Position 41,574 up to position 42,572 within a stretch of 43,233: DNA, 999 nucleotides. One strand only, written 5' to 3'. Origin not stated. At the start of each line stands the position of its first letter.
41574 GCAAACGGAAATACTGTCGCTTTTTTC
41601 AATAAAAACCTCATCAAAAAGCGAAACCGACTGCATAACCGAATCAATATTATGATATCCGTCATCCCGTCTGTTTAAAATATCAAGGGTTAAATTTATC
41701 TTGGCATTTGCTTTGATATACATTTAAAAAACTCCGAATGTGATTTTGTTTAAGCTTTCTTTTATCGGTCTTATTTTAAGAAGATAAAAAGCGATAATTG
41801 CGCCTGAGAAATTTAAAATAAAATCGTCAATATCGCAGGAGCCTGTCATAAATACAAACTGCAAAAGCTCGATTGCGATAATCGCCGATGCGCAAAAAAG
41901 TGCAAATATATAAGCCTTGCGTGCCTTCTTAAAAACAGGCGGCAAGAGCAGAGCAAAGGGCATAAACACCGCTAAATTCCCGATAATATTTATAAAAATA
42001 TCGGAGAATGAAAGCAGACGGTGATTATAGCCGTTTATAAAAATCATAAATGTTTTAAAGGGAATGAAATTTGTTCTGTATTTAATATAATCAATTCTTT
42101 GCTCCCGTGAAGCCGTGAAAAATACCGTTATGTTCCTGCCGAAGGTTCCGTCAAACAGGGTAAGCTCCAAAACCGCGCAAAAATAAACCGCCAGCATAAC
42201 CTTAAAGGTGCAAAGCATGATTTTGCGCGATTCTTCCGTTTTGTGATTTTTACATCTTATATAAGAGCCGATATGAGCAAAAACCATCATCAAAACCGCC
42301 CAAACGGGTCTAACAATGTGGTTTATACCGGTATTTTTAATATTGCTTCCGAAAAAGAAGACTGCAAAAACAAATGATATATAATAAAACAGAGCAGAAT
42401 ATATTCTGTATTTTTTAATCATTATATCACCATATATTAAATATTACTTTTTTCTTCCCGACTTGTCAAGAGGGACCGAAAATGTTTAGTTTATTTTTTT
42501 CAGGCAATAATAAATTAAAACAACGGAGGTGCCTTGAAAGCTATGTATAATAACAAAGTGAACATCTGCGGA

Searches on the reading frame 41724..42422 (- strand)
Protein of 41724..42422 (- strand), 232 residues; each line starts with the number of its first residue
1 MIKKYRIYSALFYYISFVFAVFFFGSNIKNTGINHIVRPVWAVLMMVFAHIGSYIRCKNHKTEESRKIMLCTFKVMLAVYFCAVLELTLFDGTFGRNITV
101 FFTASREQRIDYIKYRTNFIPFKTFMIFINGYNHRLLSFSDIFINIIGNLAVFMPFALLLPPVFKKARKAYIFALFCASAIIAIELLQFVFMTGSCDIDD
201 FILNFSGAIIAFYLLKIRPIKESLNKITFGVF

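Call 25: find_encoding_contigs(protein=window:41724-42422:-, flank=10000, max_places=10)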
Protein window:41724-42422:- (232 aa): 16 contigs read that carry it; 8 places shown.
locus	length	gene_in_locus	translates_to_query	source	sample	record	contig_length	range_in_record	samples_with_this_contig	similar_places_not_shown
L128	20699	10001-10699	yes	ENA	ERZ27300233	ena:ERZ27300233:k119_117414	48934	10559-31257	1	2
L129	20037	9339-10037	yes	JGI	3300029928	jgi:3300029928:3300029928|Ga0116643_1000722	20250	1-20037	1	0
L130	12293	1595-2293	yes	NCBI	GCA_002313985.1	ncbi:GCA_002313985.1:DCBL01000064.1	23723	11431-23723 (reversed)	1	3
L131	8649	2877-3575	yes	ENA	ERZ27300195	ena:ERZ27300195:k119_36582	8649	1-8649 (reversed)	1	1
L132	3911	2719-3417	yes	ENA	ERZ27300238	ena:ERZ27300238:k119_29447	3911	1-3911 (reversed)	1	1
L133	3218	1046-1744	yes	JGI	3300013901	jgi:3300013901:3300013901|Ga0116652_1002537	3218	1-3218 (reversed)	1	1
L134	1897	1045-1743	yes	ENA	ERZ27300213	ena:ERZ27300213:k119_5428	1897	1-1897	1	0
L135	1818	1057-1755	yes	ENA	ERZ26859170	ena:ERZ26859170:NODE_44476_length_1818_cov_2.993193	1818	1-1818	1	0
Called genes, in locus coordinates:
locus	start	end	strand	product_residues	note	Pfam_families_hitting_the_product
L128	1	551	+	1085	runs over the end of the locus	PF21445:ADDB_N, PF13361:UvrD_C (faint), PF12705:PDDEXK_1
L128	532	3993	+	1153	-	PF00580:UvrD-helicase, PF13245:AAA_19, PF13361:UvrD_C, PF13538:UvrD_C_2 (faint), PF12705:PDDEXK_1 (weak)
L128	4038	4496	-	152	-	PF12844:HTH_19 (weak), PF01381:HTH_3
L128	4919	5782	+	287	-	PF02645:DegV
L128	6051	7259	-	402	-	PF13930:Endonuclea_NS_2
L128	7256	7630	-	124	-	-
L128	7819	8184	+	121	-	PF13560:HTH_31 (weak), PF01381:HTH_3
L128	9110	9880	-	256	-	PF07638:Sigma70_ECF (faint), PF04542:Sigma70_r2, PF04539:Sigma70_r3, PF04545:Sigma70_r4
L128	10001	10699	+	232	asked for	PF04892:VanZ-LLP1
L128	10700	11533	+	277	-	PF00288:GHMP_kinases_N, PF08544:GHMP_kinases_C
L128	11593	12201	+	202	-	PF09551:Spore_II_R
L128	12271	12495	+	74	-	PF01197:Ribosomal_L31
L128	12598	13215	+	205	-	PF01205:Impact_N, PF09186:DUF1949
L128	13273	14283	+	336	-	PF01966:HD, PF13286:HD_assoc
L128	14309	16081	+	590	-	PF01807:Zn_ribbon_DnaG, PF08275:DNAG_N, PF01751:Toprim, PF13155:Toprim_2, PF13362:Toprim_3, PF13662:Toprim_4, PF10410:DnaB_bind, PF00772:DnaB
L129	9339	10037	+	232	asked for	PF04892:VanZ-LLP1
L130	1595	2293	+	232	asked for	PF04892:VanZ-LLP1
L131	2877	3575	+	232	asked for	PF04892:VanZ-LLP1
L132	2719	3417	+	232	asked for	PF04892:VanZ-LLP1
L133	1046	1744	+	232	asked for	PF04892:VanZ-LLP1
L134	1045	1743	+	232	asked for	PF04892:VanZ-LLP1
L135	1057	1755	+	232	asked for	PF04892:VanZ-LLP1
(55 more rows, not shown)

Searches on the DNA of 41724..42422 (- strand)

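Call 39: search_rna_families(sources=[L184, L178, L153, L128], threshold=evalue, max_evalue=0.1)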
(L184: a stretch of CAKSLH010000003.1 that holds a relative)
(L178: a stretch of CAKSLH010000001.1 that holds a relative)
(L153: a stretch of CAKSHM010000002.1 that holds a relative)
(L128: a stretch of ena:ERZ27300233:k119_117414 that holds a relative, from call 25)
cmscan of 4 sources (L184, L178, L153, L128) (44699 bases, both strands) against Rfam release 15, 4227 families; matches with E-value up to 0.1: 2.
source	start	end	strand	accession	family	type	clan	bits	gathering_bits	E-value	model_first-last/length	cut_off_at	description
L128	4555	4627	+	RF00005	tRNA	Gene; tRNA;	CL00001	73.1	29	3e-14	1-71/71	no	tRNA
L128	2963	3058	+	RF03531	n00280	Gene; sRNA;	-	39.5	65.2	0.0046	1-101/101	no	Clostridioides difficile sRNA included into helicase gene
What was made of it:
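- On Any Rfam 15 RNA family: Nothing falls on the elements in L184, L178, L153 or L128 at E <= 0.1 (call 39).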
